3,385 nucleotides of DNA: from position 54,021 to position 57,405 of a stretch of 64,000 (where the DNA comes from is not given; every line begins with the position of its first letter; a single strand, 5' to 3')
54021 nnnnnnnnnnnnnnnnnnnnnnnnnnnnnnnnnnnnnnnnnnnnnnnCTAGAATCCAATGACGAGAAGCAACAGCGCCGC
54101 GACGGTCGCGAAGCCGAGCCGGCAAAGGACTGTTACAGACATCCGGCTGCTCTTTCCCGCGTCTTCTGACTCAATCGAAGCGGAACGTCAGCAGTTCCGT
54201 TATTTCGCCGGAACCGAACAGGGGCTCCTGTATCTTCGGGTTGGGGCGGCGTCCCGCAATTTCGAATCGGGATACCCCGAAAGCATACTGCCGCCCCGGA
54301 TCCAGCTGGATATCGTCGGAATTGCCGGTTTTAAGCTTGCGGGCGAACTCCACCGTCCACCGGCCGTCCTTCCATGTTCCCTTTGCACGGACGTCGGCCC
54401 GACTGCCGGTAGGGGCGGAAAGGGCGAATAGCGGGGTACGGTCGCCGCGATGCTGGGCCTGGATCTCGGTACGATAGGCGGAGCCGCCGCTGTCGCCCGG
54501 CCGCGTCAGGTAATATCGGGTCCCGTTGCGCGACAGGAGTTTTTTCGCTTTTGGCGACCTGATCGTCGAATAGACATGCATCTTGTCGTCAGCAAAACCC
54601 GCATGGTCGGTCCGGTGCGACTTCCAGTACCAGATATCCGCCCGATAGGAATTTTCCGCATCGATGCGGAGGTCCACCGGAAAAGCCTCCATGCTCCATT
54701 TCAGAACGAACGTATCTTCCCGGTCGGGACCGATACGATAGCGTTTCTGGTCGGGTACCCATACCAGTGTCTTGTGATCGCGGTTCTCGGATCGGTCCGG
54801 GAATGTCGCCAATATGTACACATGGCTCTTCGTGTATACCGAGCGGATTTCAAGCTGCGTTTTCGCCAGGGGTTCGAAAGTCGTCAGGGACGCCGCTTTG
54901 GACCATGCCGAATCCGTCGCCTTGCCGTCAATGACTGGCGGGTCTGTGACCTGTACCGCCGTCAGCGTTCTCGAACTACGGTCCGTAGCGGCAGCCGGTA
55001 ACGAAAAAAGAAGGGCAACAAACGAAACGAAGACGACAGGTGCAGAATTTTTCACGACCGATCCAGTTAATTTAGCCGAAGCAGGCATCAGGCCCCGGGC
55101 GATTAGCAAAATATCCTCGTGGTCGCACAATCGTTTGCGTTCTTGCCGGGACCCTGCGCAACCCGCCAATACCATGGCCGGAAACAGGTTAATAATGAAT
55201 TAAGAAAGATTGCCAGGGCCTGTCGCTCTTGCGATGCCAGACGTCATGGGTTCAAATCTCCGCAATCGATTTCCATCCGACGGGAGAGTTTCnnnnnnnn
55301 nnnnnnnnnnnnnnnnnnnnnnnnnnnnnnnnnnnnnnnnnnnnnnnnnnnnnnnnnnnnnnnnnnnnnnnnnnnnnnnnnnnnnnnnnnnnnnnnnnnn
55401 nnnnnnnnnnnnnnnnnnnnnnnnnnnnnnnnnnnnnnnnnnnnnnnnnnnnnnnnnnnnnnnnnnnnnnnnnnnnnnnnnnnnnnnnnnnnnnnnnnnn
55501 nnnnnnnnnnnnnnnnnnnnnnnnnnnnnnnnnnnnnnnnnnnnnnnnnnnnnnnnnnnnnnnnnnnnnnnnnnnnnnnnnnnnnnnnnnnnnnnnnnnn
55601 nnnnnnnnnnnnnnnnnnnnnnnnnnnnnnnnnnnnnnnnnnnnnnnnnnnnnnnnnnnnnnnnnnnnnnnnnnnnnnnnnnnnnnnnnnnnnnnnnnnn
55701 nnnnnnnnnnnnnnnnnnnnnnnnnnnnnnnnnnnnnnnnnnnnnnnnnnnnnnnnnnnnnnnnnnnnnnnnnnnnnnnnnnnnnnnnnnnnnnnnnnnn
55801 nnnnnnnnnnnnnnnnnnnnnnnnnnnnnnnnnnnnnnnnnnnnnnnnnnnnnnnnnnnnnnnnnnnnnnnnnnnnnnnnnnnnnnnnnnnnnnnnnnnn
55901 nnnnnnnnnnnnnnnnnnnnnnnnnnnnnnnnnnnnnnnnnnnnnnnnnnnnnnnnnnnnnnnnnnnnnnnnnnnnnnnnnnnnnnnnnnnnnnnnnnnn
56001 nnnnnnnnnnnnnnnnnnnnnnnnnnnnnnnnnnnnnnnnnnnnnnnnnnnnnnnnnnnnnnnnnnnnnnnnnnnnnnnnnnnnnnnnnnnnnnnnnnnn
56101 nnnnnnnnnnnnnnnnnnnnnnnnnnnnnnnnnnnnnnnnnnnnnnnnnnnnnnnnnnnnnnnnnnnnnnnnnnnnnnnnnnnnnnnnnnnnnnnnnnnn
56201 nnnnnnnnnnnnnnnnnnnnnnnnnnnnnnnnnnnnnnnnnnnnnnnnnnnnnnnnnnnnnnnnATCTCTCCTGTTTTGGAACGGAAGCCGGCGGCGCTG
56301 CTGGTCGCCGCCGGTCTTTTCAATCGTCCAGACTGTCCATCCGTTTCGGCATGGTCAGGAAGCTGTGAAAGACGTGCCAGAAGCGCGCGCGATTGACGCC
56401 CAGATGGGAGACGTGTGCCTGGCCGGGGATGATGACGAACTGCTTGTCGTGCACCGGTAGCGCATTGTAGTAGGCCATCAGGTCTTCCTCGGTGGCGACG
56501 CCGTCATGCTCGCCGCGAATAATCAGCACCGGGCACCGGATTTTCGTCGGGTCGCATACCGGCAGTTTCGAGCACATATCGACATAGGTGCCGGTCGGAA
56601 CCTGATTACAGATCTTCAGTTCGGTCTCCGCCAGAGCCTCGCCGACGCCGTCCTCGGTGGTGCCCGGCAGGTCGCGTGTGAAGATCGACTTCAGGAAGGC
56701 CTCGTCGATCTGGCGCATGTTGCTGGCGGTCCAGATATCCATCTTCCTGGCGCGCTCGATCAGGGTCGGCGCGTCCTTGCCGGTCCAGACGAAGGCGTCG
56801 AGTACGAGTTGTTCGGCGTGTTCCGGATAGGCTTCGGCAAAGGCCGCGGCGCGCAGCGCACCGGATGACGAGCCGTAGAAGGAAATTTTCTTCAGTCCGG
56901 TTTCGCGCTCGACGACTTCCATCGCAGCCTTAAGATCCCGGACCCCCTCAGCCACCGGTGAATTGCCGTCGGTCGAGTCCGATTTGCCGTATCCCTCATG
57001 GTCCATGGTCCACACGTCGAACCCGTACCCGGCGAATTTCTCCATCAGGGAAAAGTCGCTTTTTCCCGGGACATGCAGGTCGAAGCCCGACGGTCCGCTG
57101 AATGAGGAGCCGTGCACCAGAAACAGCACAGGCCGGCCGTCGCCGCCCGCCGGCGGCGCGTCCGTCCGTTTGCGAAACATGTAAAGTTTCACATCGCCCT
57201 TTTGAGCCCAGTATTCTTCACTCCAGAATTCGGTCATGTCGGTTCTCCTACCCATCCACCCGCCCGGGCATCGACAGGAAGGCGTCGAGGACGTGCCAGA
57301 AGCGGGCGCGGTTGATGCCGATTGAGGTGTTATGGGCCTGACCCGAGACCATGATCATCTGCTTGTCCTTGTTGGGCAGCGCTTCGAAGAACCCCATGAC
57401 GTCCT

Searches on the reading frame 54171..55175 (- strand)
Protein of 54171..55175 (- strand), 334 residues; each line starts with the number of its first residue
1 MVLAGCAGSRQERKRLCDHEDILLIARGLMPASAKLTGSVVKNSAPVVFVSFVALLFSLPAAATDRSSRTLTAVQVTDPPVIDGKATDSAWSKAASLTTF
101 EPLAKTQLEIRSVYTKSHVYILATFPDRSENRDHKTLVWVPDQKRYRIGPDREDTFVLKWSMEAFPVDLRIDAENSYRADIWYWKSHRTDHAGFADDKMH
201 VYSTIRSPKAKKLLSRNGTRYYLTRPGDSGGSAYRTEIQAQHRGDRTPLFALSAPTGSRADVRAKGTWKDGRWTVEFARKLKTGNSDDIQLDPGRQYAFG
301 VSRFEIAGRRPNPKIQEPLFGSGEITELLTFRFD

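Call 5: search_protein_families(library=pfam, proteins=[window:54171-55175:-], max_evalue=0.01)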
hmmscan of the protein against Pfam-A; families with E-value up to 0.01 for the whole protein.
window:54171-55175:- (334 aa): 2 families
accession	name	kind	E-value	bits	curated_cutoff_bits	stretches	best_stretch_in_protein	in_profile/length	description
PF09459.16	EB_dh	-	2.2e-19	70.9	33.3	1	105-304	29-224/236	Ethylbenzene dehydrogenase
PF06452.16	CBM9_1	-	0.0036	17.6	23.4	1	82-143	1-67/185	Carbohydrate family 9 binding domain-like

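Call 9: find_encoding_contigs(protein=window:54171-55175:-, flank=10000, max_places=6)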
Protein window:54171-55175:- (334 aa): 2 contigs read that carry it; 2 places shown.
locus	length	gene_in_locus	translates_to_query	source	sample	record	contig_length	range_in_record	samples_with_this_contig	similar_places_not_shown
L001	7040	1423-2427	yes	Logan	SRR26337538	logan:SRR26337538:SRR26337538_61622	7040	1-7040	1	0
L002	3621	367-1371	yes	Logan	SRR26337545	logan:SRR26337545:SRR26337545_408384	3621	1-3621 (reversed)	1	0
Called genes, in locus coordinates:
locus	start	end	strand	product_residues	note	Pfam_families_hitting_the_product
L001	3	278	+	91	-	?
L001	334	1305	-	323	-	PF00248:Aldo_ket_red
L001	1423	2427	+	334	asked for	PF09459:EB_dh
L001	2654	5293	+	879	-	PF00672:HAMP, PF00512:HisKA, PF02518:HATPase_c, PF00072:Response_reg, PF01627:Hpt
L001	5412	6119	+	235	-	PF00857:Isochorismatase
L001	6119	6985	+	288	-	-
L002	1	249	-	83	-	?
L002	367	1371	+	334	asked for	PF09459:EB_dh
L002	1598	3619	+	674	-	?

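Call 50: list_cluster_members(proteins=[L001:2654-5290:+, L003:746-3580:+, L005:5926-6648:+, L004:5926-6648:+])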
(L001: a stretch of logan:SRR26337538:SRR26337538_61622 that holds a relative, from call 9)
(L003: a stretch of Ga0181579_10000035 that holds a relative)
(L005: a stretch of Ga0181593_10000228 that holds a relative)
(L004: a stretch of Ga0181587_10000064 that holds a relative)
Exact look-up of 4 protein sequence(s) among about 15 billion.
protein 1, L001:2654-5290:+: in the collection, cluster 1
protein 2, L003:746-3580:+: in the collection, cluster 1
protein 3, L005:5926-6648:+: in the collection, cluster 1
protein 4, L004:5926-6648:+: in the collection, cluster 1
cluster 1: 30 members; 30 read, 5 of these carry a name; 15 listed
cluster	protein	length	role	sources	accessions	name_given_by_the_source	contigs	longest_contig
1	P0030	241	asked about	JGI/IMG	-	-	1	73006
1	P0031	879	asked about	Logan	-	-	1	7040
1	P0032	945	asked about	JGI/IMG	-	-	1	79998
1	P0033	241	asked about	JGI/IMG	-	-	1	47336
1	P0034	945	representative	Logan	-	-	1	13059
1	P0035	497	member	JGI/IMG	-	CheY-like chemotaxis protein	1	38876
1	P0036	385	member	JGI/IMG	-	CheY-like chemotaxis protein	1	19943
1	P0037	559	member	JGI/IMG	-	signal transduction histidine kinase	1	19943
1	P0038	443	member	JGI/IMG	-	methyl-accepting chemotaxis protein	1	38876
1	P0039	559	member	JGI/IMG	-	signal transduction histidine kinase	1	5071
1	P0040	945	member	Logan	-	-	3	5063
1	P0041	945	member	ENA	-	-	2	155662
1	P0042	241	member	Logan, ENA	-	-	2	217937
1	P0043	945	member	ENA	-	-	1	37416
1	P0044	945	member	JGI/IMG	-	-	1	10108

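Call 52: find_encoding_contigs(protein=P0037, flank=8000, max_places=4)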
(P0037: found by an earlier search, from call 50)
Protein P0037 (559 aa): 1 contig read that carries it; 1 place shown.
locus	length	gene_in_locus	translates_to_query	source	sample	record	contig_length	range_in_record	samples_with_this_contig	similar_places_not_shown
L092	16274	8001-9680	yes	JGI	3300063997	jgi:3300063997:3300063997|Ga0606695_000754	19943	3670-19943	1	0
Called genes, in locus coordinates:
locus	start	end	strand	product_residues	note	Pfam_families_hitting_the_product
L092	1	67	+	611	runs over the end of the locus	PF00009:GTP_EFTU, PF22042:EF-G_D2, PF03144:GTP_EFTU_D2, PF00679:EFG_C, PF21018:BipA_C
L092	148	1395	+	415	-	PF07690:MFS_1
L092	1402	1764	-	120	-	PF01258:zf-dskA_traR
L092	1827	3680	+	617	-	PF03600:CitMHS, PF02080:TrkA_C, PF00939:Na_sulph_symp, PF03600:CitMHS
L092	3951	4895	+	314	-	PF00561:Abhydrolase_1, PF12146:Hydrolase_4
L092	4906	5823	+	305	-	PF00561:Abhydrolase_1, PF12697:Abhydrolase_6, PF12146:Hydrolase_4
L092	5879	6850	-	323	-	PF00248:Aldo_ket_red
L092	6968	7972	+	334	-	PF09459:EB_dh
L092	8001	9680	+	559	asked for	PF00672:HAMP, PF00512:HisKA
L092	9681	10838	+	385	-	PF02518:HATPase_c, PF00072:Response_reg, PF01627:Hpt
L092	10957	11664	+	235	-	PF00857:Isochorismatase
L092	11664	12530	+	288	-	-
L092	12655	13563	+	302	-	PF00892:EamA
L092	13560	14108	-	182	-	PF02627:CMD (weak)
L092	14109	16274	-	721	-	?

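Call 53: find_encoding_contigs(protein=P0038, flank=8000, max_places=4)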
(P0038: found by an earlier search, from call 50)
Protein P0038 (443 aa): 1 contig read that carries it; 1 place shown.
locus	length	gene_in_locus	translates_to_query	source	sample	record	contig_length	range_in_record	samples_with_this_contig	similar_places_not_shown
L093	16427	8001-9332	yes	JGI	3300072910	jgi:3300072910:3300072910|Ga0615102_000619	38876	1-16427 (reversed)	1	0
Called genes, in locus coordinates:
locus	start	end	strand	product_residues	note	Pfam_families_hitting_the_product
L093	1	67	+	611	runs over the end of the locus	PF00009:GTP_EFTU, PF22042:EF-G_D2, PF03144:GTP_EFTU_D2, PF00679:EFG_C, PF21018:BipA_C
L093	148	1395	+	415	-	PF07690:MFS_1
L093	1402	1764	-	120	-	PF01258:zf-dskA_traR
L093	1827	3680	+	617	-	PF03600:CitMHS, PF02080:TrkA_C, PF00939:Na_sulph_symp, PF03600:CitMHS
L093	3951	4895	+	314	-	PF00561:Abhydrolase_1, PF12146:Hydrolase_4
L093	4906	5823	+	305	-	PF00561:Abhydrolase_1, PF12697:Abhydrolase_6, PF12146:Hydrolase_4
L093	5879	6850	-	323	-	PF00248:Aldo_ket_red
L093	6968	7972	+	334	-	PF09459:EB_dh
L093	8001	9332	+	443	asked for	PF00672:HAMP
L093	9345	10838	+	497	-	PF00512:HisKA, PF02518:HATPase_c, PF00072:Response_reg, PF01627:Hpt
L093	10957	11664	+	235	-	PF00857:Isochorismatase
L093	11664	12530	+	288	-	-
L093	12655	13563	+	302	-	PF00892:EamA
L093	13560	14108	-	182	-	PF02627:CMD (weak)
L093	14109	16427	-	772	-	?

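Call 54: find_encoding_contigs(protein=P0042, flank=8000, max_places=4)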
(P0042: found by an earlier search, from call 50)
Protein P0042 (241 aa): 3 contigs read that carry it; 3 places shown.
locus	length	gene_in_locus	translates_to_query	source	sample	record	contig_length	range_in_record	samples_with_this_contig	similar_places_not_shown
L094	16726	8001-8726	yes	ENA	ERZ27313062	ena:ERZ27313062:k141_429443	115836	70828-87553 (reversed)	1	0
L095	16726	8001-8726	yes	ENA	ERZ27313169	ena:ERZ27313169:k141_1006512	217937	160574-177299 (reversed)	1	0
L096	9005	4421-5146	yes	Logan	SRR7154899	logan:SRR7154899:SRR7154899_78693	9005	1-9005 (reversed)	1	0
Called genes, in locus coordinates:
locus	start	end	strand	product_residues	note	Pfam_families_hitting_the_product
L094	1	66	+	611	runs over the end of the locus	PF00009:GTP_EFTU, PF22042:EF-G_D2, PF03144:GTP_EFTU_D2, PF00679:EFG_C, PF21018:BipA_C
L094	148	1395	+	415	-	PF07690:MFS_1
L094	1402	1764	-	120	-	PF01258:zf-dskA_traR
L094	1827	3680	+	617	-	PF03600:CitMHS, PF02080:TrkA_C, PF00939:Na_sulph_symp, PF03600:CitMHS (weak)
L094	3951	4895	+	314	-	PF00561:Abhydrolase_1, PF12146:Hydrolase_4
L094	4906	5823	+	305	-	PF00561:Abhydrolase_1, PF12697:Abhydrolase_6, PF12146:Hydrolase_4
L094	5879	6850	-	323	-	PF00248:Aldo_ket_red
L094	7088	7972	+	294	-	PF09459:EB_dh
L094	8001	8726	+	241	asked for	-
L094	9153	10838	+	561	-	PF00512:HisKA, PF02518:HATPase_c, PF00072:Response_reg, PF01627:Hpt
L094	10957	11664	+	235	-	PF00857:Isochorismatase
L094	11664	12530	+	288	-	-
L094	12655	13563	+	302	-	PF00892:EamA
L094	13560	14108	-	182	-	PF02627:CMD (weak)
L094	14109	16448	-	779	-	PF01315:Ald_Xan_dh_C, PF02738:MoCoBD_1, PF20256:MoCoBD_2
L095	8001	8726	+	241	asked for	-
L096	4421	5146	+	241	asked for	-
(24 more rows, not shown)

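Call 55: find_encoding_contigs(protein=P0041, flank=8000, max_places=4)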
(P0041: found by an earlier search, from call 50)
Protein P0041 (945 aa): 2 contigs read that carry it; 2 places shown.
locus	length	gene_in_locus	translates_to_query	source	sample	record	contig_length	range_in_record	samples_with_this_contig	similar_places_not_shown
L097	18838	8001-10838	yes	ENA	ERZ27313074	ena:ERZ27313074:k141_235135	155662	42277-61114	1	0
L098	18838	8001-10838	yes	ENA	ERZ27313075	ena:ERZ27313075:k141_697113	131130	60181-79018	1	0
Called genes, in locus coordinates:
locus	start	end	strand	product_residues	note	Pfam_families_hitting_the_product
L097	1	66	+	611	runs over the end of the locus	PF00009:GTP_EFTU, PF22042:EF-G_D2, PF03144:GTP_EFTU_D2, PF00679:EFG_C, PF21018:BipA_C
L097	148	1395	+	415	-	PF07690:MFS_1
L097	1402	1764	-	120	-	PF01258:zf-dskA_traR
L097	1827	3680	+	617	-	PF03600:CitMHS, PF02080:TrkA_C, PF00939:Na_sulph_symp, PF03600:CitMHS (weak)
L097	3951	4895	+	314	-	PF00561:Abhydrolase_1, PF12146:Hydrolase_4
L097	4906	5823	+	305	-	PF00561:Abhydrolase_1, PF12697:Abhydrolase_6, PF12146:Hydrolase_4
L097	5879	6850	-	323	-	PF00248:Aldo_ket_red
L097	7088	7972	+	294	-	PF09459:EB_dh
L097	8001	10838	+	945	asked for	PF00672:HAMP, PF00512:HisKA, PF02518:HATPase_c, PF00072:Response_reg, PF01627:Hpt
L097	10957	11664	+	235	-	PF00857:Isochorismatase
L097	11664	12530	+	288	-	-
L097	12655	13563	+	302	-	PF00892:EamA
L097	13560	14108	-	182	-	PF02627:CMD (weak)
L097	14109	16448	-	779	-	PF01315:Ald_Xan_dh_C, PF02738:MoCoBD_1, PF20256:MoCoBD_2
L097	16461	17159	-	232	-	PF02979:NHase_alpha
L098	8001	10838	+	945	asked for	PF00672:HAMP, PF00512:HisKA, PF02518:HATPase_c, PF00072:Response_reg, PF01627:Hpt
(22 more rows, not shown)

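Call 59: search_solved_structures(query=window:54171-55055:-, max_evalue=1)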
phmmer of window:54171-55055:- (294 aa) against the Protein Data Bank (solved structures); distinct sequences matched with E-value up to 1: 1.
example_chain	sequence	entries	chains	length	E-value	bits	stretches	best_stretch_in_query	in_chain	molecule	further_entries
7b04_C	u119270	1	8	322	0.081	15.7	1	220-262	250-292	Nitrite oxidoreductase subunit C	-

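Call 60: search_protein_families(library=ncbifam, proteins=[P0032, window:54171-55055:-], max_evalue=0.01)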
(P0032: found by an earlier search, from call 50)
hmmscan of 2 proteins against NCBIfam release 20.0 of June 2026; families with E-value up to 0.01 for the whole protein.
P0032 (945 aa): 162 families (the best 25 are shown)
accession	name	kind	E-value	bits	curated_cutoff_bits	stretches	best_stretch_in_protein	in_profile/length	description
TIGR02956.1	TMAO_torS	equivalog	1.4e-135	453.7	676.5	2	292-810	303-819/967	TMAO reductase system sensor histidine kinase/response regulator TorS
NF008318.0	PRK11107.1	equivalog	2.2e-134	449.7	890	2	323-675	181-526/920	two-component sensor histidine kinase BarA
NF011874.0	PRK15347.1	equivalog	1.6e-98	330.9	852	2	415-665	371-612/921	two component system sensor kinase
NF045901.1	HisKinLetSLeg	equivalog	8.3e-96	321.9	1650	2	320-665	178-516/906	two-component system sensor histidine kinase LetS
NF041947.1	LuxQ_Vibrio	equivalog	3.8e-95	319.5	1200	1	432-803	462-831/843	quorum-sensing autoinducer 2 sensor kinase/phosphatase LuxQ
NF008302.0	PRK11091.1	equivalog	3.7e-93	313.1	838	1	434-937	275-770/779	aerobic respiration two-component sensor histidine kinase ArcB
NF038297.2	hybrid_HK_HrmK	equivalog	2.3e-79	267.6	725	1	420-806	213-602/607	hybrid histidine kinase/response regulator HrmK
NF008543.0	PRK11466.1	equivalog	1.6e-78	264.6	982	1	259-910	275-885/914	TMAO reductase system sensor histidine kinase/response regulator TorS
NF008099.0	PRK10841.1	equivalog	2.3e-77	260.6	920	2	428-662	456-685/949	two-component system sensor histidine kinase RcsC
NF007420.1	PRK09959.1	equivalog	1.5e-59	201.6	1995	1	426-799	696-1062/1197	acid-sensing system histidine kinase EvgS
NF047465.1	hybrid_HK_LvrA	exception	2.1e-55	188.1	1200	2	381-661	141-416/819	hybrid histidine kinase/response regulator LvrA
NF046044.1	PnpS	equivalog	1.5e-52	178.9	400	1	436-664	164-388/390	two-component system histidine kinase PnpS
NF040691.1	MtrAB_MtrB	equivalog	4.7e-51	174.3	450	2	416-677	245-502/507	MtrAB system histidine kinase MtrB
NF041832.1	near_NosP_CTERM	subfamily_domain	4.8e-50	170.7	400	1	436-804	1-363/370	NahK/ErcS family hybrid sensor histidine kinase/response regulator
NF033092.0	HK_WalK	equivalog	2.4e-45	155.2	725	2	435-665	365-592/594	cell wall metabolism sensor histidine kinase WalK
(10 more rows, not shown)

window:54171-55055:- (294 aa): 1 family
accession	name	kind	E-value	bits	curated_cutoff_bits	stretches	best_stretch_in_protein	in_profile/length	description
TIGR03477.1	DMSO_red_II_gam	subfamily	0.0018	17.6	169.85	0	135-256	104-176/206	DMSO reductase family type II enzyme, heme b subunit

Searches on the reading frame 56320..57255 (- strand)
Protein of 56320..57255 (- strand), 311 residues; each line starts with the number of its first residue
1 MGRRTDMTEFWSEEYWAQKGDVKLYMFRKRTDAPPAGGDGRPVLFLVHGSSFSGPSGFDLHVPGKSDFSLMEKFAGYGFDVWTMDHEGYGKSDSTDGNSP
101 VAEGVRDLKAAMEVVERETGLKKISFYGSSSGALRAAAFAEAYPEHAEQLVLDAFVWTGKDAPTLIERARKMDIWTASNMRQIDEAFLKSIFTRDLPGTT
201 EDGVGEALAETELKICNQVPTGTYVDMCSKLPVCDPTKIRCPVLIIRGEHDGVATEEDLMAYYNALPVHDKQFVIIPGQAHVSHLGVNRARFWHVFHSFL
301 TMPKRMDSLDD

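Call 5: search_protein_families(library=pfam, proteins=[window:56320-57255:-], max_evalue=0.01)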
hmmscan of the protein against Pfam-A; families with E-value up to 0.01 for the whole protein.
window:56320-57255:- (311 aa): 4 families
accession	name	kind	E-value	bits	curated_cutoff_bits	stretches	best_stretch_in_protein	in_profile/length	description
PF12146.15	Hydrolase_4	-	3.3e-20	72.8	27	1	70-281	23-232/239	Serine aminopeptidase, S33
PF00561.26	Abhydrolase_1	-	2.3e-12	47.5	25.8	1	67-285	16-242/245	alpha/beta hydrolase fold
PF12697.13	Abhydrolase_6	-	5.3e-10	40.8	26.3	1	44-285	1-208/217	Alpha/beta hydrolase family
PF02129.25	Peptidase_S15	-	0.0083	16.3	23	0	122-279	95-259/262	X-Pro dipeptidyl-peptidase (S15 family)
